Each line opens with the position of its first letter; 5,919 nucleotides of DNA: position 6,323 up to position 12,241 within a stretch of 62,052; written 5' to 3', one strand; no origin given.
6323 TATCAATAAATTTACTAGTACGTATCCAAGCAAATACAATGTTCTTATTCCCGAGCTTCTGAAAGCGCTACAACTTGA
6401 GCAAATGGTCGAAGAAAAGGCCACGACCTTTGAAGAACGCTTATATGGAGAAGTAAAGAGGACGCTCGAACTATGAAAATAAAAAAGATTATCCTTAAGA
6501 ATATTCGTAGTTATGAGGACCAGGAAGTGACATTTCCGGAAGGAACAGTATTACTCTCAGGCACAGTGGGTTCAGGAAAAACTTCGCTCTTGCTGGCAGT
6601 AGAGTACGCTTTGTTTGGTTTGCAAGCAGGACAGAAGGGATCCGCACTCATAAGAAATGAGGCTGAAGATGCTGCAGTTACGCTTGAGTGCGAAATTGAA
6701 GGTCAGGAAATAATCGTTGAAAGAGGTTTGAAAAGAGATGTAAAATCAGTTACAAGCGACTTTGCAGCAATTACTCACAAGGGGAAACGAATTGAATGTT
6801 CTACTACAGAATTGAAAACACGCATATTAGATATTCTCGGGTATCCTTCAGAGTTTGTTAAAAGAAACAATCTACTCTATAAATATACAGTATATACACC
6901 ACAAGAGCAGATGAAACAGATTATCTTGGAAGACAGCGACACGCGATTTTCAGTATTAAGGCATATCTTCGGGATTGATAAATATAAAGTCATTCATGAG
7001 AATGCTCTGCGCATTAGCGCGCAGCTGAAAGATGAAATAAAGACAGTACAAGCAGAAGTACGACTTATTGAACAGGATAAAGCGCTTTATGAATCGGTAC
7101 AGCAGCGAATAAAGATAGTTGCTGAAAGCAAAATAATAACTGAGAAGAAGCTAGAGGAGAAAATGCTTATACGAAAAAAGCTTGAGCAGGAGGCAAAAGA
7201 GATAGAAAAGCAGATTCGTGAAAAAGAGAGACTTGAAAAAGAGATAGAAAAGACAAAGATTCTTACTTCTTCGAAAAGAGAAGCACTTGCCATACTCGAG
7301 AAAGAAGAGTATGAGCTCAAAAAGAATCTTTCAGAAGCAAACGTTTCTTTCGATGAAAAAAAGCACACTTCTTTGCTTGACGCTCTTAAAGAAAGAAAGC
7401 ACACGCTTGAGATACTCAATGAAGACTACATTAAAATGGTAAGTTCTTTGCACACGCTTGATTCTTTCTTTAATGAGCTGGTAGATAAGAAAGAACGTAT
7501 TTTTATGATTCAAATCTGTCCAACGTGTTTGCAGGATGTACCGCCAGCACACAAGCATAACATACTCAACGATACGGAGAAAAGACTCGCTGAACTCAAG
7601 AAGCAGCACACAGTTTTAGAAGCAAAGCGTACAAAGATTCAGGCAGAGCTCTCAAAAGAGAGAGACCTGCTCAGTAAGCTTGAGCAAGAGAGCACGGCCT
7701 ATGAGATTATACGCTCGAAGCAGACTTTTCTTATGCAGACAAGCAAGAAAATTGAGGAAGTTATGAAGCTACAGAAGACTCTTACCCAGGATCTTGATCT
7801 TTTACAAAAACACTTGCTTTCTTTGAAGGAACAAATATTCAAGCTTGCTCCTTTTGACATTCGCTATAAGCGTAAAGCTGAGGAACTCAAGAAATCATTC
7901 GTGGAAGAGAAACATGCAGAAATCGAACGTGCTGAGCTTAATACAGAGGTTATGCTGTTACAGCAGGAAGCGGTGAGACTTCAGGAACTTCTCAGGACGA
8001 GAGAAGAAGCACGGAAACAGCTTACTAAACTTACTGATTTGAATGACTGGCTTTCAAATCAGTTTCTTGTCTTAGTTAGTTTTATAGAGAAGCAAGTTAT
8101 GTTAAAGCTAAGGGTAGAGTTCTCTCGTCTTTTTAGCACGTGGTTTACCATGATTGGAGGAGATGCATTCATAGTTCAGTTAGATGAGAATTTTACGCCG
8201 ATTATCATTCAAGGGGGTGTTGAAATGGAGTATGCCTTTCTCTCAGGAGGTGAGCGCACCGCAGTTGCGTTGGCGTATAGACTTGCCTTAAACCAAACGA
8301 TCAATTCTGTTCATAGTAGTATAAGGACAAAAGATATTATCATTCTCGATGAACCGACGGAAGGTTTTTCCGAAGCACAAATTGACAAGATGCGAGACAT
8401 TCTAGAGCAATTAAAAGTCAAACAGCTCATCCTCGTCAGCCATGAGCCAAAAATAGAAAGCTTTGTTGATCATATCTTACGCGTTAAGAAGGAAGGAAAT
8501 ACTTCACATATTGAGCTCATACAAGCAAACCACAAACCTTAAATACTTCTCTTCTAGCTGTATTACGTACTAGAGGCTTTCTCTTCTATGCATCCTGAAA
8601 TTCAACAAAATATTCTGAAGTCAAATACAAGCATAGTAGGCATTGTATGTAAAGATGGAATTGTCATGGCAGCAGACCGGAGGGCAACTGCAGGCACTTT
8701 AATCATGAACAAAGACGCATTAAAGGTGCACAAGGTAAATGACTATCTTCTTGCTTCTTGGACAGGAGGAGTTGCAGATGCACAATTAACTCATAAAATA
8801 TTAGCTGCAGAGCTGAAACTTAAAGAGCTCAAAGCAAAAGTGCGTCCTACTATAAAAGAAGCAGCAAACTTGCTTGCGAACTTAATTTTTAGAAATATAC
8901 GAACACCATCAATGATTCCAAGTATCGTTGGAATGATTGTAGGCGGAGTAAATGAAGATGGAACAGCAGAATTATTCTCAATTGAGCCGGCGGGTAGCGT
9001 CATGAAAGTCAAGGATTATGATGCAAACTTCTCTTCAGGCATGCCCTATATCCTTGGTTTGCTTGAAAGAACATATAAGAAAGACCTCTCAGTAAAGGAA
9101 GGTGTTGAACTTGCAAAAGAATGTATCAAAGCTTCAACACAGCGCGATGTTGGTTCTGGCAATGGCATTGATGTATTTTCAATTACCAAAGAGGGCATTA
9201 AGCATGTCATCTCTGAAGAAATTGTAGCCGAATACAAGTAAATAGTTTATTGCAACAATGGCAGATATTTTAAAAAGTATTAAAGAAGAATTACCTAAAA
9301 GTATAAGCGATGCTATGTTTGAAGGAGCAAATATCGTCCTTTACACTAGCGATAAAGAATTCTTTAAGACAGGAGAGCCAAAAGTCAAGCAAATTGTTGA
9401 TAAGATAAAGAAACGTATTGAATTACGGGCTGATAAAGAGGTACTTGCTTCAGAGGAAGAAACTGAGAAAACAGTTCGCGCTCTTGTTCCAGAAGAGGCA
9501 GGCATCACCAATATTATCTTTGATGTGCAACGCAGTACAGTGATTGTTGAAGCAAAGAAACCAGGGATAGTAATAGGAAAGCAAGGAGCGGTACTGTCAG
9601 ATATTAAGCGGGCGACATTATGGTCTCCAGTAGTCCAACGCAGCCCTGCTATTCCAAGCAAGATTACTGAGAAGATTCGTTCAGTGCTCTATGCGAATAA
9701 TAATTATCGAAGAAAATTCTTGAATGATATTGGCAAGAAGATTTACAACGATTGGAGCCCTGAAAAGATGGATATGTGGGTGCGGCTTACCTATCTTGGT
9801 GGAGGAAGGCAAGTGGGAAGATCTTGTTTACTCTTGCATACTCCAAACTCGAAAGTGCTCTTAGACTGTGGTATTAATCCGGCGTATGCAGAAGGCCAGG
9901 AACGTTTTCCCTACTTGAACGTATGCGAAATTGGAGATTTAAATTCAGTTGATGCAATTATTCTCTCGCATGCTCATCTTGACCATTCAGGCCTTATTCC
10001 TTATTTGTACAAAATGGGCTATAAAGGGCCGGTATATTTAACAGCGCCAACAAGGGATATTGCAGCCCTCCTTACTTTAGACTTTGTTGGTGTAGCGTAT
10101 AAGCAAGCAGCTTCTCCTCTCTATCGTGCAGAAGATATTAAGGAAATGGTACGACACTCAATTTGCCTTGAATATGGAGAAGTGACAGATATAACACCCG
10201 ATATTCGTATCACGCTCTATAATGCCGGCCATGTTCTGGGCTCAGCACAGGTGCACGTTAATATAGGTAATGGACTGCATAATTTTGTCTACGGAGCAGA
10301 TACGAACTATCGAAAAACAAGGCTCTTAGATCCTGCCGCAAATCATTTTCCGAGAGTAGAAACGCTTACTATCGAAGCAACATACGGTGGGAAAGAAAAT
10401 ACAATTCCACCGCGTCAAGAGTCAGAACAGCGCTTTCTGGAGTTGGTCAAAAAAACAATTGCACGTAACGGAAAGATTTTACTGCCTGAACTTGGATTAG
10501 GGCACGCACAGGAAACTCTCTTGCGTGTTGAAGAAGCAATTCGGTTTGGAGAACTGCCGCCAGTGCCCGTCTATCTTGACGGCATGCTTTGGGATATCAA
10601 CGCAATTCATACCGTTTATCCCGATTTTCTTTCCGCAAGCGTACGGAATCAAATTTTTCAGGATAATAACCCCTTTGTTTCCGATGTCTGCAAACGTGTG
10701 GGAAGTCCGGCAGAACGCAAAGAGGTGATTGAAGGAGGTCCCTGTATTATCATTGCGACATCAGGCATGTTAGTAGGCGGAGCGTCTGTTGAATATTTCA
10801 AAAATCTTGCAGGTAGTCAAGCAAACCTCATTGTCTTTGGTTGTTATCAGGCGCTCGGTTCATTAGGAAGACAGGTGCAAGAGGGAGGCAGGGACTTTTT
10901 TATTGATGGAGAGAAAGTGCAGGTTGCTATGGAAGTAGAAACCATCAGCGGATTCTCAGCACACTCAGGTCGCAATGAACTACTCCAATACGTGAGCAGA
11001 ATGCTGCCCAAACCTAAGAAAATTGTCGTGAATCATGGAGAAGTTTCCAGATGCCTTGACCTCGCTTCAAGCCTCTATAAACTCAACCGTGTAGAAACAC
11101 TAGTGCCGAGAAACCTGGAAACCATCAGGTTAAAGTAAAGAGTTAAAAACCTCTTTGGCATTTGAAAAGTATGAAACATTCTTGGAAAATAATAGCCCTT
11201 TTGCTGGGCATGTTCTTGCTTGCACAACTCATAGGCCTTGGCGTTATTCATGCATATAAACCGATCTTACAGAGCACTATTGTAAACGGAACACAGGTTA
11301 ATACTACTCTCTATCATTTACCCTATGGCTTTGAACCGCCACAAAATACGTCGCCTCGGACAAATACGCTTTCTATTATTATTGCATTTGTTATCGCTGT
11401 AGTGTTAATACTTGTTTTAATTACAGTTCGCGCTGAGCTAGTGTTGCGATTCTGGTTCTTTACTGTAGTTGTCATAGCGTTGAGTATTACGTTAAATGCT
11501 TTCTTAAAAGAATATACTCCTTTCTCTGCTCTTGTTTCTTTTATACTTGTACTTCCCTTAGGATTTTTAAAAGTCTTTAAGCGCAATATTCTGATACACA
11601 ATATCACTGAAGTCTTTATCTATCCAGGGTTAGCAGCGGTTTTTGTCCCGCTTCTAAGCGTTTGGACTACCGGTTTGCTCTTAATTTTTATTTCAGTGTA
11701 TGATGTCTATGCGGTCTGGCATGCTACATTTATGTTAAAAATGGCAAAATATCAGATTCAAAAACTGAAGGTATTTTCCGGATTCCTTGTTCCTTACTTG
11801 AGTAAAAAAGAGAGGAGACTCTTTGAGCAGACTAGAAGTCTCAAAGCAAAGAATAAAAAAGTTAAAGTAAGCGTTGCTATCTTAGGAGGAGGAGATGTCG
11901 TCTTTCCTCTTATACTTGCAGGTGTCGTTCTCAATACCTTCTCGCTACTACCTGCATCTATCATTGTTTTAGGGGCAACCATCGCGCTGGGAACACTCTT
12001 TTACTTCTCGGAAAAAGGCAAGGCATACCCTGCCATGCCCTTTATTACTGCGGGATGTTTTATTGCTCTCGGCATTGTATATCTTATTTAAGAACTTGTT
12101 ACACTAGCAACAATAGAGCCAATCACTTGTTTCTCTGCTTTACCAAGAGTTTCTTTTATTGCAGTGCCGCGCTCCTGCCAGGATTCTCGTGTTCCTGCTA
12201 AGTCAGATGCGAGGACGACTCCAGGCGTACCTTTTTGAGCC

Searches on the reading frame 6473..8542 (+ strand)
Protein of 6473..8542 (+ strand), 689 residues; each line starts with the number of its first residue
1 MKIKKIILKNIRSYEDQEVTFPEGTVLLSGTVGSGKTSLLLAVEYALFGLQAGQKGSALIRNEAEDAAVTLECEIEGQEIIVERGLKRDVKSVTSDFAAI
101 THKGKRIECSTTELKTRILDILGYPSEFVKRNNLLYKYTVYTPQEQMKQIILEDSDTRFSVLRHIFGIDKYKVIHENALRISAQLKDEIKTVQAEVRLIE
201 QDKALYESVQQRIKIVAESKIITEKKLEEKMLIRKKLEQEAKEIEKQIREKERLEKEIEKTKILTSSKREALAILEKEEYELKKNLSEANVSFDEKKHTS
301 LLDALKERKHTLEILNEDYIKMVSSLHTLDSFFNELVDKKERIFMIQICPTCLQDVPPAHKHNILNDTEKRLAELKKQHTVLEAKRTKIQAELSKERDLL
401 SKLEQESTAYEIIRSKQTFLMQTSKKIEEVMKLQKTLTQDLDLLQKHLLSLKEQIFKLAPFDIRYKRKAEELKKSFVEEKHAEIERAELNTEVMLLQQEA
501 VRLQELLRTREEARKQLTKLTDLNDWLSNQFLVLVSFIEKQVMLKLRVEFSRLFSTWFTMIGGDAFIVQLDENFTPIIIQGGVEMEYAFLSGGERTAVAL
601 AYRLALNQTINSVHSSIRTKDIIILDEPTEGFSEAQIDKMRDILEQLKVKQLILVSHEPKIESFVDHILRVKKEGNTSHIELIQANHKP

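Call 47: search_protein_families(library=pfam, proteins=[window:6473-8542:+], max_evalue=0.05)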
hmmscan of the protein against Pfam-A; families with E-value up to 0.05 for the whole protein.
window:6473-8542:+ (689 aa): 9 families
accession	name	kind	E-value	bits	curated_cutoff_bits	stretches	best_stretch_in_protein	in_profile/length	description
PF02463.25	SMC_N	-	1.8e-14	54.1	40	2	3-76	2-80/220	RecF/RecN/SMC N terminal domain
PF13476.12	AAA_23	-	4.9e-12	47.3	27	1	5-257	1-199/201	AAA domain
PF13558.12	SbcC_Walker_B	-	2e-05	25.2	27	1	587-645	30-89/90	SbcC/RAD50-like, Walker B motif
PF13555.12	AAA_29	-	0.00014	22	27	1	4-49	2-48/61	P-loop containing region of AAA domain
PF13175.12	AAA_15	-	0.0031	17.6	32.1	0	1-476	1-291/374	AAA ATPase domain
PF02492.25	cobW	-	0.0085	16.1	20.7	1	26-68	3-41/180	CobW/HypB/UreG, nucleotide-binding domain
PF25199.1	nSTAND_NTPase5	-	0.014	15.7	34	0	23-62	41-77/145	Novel STAND NTPase 5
PF18546.6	MetOD1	-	0.037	14.5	23.8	1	344-396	1-53/142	Methanogen output domain 1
PF00005.33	ABC_tran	-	0.039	15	25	0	21-64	8-48/137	ABC transporter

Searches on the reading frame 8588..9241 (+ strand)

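Call 47: search_protein_families(library=pfam, proteins=[window:8588-9241:+], max_evalue=0.05)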
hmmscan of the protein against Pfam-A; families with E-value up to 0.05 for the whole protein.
window:8588-9241:+ (217 aa): 2 families
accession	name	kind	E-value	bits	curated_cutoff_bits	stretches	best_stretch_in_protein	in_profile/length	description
PF00227.31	Proteasome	-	8.7e-45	153.1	22.4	1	12-197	3-187/189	Proteasome subunit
PF01339.22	CheB_methylest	-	0.0019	18.4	24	1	87-153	88-152/174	CheB methylesterase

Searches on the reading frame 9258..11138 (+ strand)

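Call 10: search_protein_families(library=pfam, proteins=[window:9258-11138:+], max_evalue=0.01)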
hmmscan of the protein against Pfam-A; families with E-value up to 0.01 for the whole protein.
window:9258-11138:+ (626 aa): 7 families
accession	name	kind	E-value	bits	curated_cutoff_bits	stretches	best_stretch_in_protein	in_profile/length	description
PF10996.14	Beta-Casp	-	1.2e-22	81.1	27.7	1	417-539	1-119/120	Beta-Casp domain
PF16661.11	Lactamase_B_6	-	2.9e-16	59.9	27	1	192-361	1-174/193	Metallo-beta-lactamase superfamily domain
PF07521.17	RMMBL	-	3.1e-16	59.6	21.6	1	554-616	2-62/63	Zn-dependent metallo-hydrolase RNA specificity domain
PF17214.9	KH_TffA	-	9.8e-15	54.7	22.6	1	3-63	6-68/68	Transcription termination factor FttA, KH domain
PF00753.33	Lactamase_B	-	4.8e-08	33.6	22.7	1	186-251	4-64/196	Metallo-beta-lactamase superfamily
PF12706.13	Lactamase_B_2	-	7.6e-08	32.6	27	1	200-375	3-165/200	Beta-lactamase superfamily domain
PF07650.23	KH_2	-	0.00038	20.7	22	1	77-118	10-52/78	KH domain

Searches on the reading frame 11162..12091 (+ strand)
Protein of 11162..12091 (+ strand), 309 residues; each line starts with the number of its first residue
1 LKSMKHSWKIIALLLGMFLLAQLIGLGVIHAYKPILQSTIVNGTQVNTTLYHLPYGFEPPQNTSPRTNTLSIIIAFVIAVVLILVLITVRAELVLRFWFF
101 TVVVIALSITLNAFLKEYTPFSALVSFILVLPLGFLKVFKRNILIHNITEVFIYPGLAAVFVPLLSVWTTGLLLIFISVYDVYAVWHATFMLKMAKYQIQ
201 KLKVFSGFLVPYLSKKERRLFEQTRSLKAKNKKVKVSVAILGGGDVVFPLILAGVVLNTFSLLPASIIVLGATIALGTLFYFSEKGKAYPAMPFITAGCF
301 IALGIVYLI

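Call 10: search_protein_families(library=pfam, proteins=[window:11162-12091:+], max_evalue=0.01)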
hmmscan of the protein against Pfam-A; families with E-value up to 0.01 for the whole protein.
window:11162-12091:+ (309 aa): 1 family
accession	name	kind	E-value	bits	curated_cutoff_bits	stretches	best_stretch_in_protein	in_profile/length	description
PF06550.16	SPP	-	6.6e-11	42.7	23.9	1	59-303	28-274/283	Signal-peptide peptidase, presenilin aspartyl protease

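Call 21: search_solved_structures(query=window:11162-12091:+, max_evalue=1, show_alignments=2)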
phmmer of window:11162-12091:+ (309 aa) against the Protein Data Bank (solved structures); distinct sequences matched with E-value up to 1: 0.

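Call 36: search_protein_families(library=ncbifam, proteins=[window:11162-12091:+], max_evalue=1)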
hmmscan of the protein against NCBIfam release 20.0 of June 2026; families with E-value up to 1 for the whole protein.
window:11162-12091:+ (309 aa): 1 family
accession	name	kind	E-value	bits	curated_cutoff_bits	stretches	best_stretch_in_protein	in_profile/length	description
NF041679.1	IMP_arch_presen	equivalog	2.2e-15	57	125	1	60-300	28-273/281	presenilin family intramembrane aspartyl protease PSH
